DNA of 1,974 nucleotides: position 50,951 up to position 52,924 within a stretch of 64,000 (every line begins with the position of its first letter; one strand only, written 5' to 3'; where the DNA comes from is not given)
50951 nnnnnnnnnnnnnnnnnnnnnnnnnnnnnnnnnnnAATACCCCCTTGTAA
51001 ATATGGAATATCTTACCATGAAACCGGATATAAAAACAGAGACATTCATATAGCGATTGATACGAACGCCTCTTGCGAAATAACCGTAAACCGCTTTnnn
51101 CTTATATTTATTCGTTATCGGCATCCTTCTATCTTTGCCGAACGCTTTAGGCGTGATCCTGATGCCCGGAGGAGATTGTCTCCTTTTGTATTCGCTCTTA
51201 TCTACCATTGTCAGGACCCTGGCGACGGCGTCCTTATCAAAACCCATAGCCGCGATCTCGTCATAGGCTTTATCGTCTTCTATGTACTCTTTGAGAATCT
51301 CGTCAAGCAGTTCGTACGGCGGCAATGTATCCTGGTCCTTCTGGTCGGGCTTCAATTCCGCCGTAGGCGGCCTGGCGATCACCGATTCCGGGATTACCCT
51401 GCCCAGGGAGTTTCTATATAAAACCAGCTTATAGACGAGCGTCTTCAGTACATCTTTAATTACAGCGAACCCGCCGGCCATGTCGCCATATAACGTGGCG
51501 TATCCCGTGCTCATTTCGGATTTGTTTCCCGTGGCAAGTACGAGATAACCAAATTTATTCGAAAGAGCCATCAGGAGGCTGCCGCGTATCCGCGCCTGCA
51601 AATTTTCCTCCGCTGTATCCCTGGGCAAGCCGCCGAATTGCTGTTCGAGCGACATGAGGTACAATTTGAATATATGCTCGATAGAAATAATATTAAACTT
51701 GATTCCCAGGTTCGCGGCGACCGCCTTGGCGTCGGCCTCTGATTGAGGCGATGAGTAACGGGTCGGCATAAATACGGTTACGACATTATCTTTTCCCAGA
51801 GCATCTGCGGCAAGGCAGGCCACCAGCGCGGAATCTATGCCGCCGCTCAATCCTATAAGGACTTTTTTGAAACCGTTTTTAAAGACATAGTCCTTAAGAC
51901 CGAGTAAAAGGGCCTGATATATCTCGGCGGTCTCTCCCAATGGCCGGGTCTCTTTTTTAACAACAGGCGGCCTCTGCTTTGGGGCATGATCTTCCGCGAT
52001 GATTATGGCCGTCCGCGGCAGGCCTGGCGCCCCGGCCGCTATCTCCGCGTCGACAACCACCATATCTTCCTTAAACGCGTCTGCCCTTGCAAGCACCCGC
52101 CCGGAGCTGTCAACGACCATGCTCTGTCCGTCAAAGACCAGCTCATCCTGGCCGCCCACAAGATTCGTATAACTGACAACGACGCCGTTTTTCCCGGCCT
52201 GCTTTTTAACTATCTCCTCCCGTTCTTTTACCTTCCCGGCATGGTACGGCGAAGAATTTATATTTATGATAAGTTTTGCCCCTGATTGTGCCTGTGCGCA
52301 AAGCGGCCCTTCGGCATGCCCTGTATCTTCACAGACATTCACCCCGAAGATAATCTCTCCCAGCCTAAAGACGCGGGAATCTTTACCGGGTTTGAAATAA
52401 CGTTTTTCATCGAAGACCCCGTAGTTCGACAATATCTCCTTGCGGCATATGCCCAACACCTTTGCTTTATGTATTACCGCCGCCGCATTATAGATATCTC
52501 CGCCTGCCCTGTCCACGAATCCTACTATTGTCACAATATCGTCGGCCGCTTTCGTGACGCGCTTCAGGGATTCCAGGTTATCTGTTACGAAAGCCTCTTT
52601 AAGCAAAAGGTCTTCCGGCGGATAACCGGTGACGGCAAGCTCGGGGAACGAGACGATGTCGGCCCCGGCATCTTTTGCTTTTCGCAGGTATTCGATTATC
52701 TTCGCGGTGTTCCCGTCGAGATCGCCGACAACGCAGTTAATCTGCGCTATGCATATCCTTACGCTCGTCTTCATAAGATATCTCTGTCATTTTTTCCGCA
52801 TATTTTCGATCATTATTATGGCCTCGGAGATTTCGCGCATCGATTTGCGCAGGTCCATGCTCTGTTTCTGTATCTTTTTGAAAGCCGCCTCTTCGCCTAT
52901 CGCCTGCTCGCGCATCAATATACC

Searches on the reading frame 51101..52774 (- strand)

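Call 34: search_protein_families(library=pfam, proteins=[window:51101-52774:-], max_evalue=0.001)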
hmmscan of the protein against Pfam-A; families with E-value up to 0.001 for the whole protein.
window:51101-52774:- (558 aa): 6 families
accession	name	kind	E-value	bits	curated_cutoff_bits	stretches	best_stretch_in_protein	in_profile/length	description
PF02540.23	NAD_synthase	-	4.1e-78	262.3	21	1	286-533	2-241/242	NAD synthase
PF00795.27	CN_hydrolase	-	3.3e-32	112.3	23.2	1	7-242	2-245/256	Carbon-nitrogen hydrolase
PF03054.22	tRNA_Me_trans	-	9.3e-06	25.9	20.6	1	303-374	1-81/202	tRNA methyl transferase HUP domain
PF00733.27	Asn_synthase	-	8.8e-05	22.7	21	0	305-359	20-73/354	Asparagine synthase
PF06508.19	QueC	-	0.00042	20.3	22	1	304-386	1-81/210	Queuosine biosynthesis protein QueC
PF09288.16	UBA_3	-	0.00095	19.4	20.4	0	501-521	10-30/55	Fungal ubiquitin-associated domain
